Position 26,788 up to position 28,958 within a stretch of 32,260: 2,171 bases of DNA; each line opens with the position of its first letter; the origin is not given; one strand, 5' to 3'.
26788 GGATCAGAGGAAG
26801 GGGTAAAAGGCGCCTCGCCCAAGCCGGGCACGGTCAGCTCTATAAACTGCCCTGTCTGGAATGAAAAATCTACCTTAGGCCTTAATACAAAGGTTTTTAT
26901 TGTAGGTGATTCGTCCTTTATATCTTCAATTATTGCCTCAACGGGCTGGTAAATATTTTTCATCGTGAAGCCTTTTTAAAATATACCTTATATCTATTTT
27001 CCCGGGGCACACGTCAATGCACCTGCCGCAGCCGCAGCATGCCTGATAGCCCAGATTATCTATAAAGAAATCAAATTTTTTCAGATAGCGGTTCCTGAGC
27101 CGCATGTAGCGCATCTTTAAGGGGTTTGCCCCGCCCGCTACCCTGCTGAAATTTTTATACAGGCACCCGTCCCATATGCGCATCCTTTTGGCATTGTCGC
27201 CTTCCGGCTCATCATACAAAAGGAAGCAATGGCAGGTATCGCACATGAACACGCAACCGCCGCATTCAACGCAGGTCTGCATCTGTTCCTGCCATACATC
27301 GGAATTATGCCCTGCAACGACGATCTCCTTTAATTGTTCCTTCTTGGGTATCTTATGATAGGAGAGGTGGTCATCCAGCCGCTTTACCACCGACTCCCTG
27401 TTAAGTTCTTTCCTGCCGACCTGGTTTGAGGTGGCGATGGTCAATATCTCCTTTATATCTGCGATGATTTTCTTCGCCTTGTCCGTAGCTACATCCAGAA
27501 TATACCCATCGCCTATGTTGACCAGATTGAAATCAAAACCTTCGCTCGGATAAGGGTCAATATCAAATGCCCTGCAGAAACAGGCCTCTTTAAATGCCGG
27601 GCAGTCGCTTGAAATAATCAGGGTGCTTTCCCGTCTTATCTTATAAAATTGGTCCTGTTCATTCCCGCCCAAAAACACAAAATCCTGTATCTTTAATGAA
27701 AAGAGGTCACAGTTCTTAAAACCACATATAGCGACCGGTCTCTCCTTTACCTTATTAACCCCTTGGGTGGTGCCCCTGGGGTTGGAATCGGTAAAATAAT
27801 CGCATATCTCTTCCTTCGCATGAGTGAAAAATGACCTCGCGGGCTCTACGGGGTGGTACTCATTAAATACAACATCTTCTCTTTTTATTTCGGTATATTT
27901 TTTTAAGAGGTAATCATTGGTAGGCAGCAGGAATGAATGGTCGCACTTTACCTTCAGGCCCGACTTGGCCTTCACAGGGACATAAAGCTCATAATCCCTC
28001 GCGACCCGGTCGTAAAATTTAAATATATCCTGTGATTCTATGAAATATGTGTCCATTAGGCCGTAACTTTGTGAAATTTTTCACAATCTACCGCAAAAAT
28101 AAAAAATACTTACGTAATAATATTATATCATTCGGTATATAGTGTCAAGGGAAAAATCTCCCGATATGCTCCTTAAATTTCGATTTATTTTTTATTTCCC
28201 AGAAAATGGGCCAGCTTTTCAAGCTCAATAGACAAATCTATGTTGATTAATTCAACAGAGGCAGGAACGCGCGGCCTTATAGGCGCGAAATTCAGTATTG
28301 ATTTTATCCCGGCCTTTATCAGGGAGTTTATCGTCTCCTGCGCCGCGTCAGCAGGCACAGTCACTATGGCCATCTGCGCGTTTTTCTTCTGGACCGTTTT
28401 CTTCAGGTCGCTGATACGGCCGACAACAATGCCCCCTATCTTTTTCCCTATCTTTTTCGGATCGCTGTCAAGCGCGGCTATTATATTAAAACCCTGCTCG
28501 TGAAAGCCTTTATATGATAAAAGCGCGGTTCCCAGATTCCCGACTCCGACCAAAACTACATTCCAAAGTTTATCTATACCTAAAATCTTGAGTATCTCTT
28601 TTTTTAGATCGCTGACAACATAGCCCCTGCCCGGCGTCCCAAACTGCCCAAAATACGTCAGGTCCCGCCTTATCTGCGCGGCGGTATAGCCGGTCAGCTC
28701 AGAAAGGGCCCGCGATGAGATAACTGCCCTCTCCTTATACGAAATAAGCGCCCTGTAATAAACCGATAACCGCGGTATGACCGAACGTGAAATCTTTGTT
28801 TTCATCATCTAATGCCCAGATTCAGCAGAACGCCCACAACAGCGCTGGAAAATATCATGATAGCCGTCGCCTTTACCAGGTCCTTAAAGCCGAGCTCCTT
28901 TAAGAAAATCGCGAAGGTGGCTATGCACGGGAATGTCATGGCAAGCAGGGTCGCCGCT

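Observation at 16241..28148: Mrp-linked group-4 [NiFe]-hydrogenase with an AsrAB-like NAD(P)H/FAD input module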

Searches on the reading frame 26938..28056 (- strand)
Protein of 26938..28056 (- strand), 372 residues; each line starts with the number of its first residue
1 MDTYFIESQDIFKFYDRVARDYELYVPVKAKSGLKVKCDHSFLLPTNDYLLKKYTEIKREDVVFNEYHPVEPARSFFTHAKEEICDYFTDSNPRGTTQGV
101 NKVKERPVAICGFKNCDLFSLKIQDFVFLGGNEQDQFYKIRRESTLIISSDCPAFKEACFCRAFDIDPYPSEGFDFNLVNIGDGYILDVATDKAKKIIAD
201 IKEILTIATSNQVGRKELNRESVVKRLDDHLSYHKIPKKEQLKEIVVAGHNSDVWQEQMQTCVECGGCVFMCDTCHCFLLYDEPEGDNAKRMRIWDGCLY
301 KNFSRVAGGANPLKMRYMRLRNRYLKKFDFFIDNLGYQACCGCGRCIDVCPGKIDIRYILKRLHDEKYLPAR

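Call 4: search_protein_families(library=pfam, proteins=[window:26938-28056:-], max_evalue=0.01)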
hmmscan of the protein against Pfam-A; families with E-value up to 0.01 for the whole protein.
window:26938-28056:- (372 aa): 6 families
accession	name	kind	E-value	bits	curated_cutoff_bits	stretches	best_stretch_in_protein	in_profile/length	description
PF17179.9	Fer4_22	-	2.9e-27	95.8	27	1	261-354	1-95/95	4Fe-4S dicluster domain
PF13534.11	Fer4_17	-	1.9e-05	25.5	22.2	0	326-355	32-61/61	4Fe-4S dicluster domain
PF13187.11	Fer4_9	-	9.7e-05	22.8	27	1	326-353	34-50/52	4Fe-4S dicluster domain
PF13746.11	Fer4_18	-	0.00011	22.8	27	1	337-358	58-79/114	4Fe-4S dicluster domain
PF13183.11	Fer4_8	-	0.002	19.1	27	0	259-354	2-68/68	4Fe-4S dicluster domain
PF13237.11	Fer4_10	-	0.0026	18.1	25.5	1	337-352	6-21/53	4Fe-4S dicluster domain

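Call 6: search_protein_families(library=ncbifam, proteins=[window:26938-28056:-], max_evalue=0.001)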
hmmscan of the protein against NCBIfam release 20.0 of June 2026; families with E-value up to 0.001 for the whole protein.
window:26938-28056:- (372 aa): 11 families
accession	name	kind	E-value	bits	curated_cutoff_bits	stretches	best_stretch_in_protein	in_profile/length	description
NF040833.1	sulfhyd_HydB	equivalog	5.5e-43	147.2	750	1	60-360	44-332/367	NADPH-dependent hydrogenase/sulfhydrogenase 1 subunit beta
NF040829.1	sulfhyd_ShyB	equivalog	5.4e-41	140.7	690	1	53-363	35-329/334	NAD(P)-dependent hydrogenase/sulfhydrogenase 2 subunit beta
TIGR02910.1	sulfite_red_A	equivalog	3.3e-32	112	323.15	1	6-364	5-327/334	anaerobic sulfite reductase subunit AsrA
NF041837.1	rnfC_Methano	equivalog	0.00033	19.6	650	0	337-360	396-419/438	Rnf electron transport complex subunit RnfC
TIGR01971.1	NuoI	subfamily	0.00035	20.1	113.05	0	319-356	24-61/121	NADH-quinone oxidoreductase, chain I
NF007204.0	PRK09625.1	equivalog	0.00038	20.5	125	0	334-355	85-106/133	pyruvate flavodoxin oxidoreductase subunit delta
NF040864.1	HgcB_ferredoxin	equivalog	0.0004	20.2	99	0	335-354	11-30/93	mercury methylation ferredoxin HgcB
NF040763.1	FeFe_hydrog_A6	exception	0.00045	18.7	765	0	181-275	65-160/571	NADH-dependent [FeFe] hydrogenase, group A6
NF004914.0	PRK06273.1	equivalog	0.00062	19.6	163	0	297-353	12-66/167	ferredoxin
NF005506.0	PRK07118.1-5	equivalog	0.00067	19.2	388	0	334-359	241-266/279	Fe-S cluster domain-containing protein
NF045670.1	quin_L_LdhH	equivalog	0.00095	17.5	800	1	338-366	354-382/706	L-lactate dehydrogenase (quinone) large subunit LdhH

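Call 19: search_solved_structures(query=window:26938-28056:-, max_evalue=0.001, show_alignments=1)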
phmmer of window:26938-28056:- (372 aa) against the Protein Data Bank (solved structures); distinct sequences matched with E-value up to 0.001: 1.
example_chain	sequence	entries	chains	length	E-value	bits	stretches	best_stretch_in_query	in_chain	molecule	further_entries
9nez_B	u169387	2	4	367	7.4e-35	124.1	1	57-363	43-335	Sulfhydrogenase 1 subunit beta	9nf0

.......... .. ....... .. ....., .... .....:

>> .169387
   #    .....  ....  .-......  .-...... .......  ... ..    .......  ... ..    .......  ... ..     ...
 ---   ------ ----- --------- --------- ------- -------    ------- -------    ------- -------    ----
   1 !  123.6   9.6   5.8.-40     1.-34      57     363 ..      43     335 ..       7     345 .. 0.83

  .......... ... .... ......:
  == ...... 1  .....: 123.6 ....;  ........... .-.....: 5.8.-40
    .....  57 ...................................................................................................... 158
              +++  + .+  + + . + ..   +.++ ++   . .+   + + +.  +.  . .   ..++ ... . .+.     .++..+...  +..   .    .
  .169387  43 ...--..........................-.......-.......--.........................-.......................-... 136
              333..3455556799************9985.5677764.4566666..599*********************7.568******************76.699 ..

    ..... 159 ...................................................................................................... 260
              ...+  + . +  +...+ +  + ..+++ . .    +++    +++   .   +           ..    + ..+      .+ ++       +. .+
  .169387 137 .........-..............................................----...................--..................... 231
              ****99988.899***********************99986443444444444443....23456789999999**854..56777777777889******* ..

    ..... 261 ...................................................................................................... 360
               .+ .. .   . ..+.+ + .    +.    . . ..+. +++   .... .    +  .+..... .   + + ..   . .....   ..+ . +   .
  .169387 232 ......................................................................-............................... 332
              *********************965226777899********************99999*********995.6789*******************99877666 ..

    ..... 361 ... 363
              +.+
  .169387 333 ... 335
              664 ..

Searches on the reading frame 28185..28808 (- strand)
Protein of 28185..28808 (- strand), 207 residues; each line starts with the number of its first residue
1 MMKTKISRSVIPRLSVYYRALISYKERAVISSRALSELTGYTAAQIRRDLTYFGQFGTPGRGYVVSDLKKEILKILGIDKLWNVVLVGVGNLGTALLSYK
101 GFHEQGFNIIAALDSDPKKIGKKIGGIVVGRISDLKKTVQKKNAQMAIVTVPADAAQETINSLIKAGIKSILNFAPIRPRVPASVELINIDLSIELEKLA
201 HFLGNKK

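Call 5: search_protein_families(library=pfam, proteins=[window:28185-28808:-], max_evalue=0.01)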
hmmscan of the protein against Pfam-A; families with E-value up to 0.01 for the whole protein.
window:28185-28808:- (207 aa): 4 families
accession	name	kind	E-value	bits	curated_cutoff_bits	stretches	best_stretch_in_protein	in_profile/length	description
PF02629.25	CoA_binding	-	9.4e-25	87.7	22.3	1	79-176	1-96/97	CoA binding domain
PF06971.19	Put_DNA-bind_N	-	1.9e-13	50.7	27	1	5-50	1-48/49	Putative DNA-binding protein N-terminus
PF01408.29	GFO_IDH_MocA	-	3.1e-05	25.1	24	1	83-170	2-89/120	Oxidoreductase family, NAD-binding Rossmann fold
PF03807.23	F420_oxidored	-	0.0012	19.8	21.6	1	84-165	2-80/94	NADP oxidoreductase coenzyme F420-dependent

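Call 6: search_protein_families(library=ncbifam, proteins=[window:28185-28808:-], max_evalue=0.001)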
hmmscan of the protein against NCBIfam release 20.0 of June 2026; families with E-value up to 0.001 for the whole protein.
window:28185-28808:- (207 aa): 12 families
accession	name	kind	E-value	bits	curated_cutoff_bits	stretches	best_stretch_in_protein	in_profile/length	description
NF003995.0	PRK05472.2-4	subfamily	2.2e-72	243.1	126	1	2-206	2-208/213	redox-sensing transcriptional repressor Rex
NF003993.0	PRK05472.2-2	equivalog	1.1e-71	240.8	217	1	2-205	2-207/212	redox-sensing transcriptional repressor Rex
NF003992.0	PRK05472.2-1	equivalog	1.6e-62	210.9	226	1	4-201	19-218/249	redox-sensing transcriptional repressor Rex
NF003990.0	PRK05472.1-4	equivalog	5.3e-59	199.3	233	1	2-205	3-208/214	redox-sensing transcriptional repressor Rex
NF003996.0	PRK05472.2-5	equivalog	3.9e-57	193.5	138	1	6-206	2-202/209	redox-sensing transcriptional repressor Rex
NF003989.0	PRK05472.1-3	equivalog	5.5e-57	193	177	1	2-206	4-210/215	redox-sensing transcriptional repressor Rex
NF003994.0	PRK05472.2-3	equivalog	1.7e-54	184.5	130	1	2-203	5-208/217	redox-sensing transcriptional repressor Rex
NF003991.0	PRK05472.1-5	equivalog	1.4e-43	149.3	198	1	3-205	4-208/211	redox-sensing transcriptional repressor Rex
NF003988.0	PRK05472.1-1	equivalog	7.1e-41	140.5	321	1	3-205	4-210/214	redox-sensing transcriptional repressor Rex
NF005106.0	PRK06545.1-4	equivalog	9.6e-05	21.8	569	1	83-170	3-88/363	prephenate dehydrogenase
TIGR03023.1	WcaJ_sugtrans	equivalog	0.00022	20.7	410.75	1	83-166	131-215/453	undecaprenyl-phosphate glucose phosphotransferase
NF040740.1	ornith_Ord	equivalog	0.00046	19.7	400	1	83-171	2-87/335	2,4-diaminopentanoate dehydrogenase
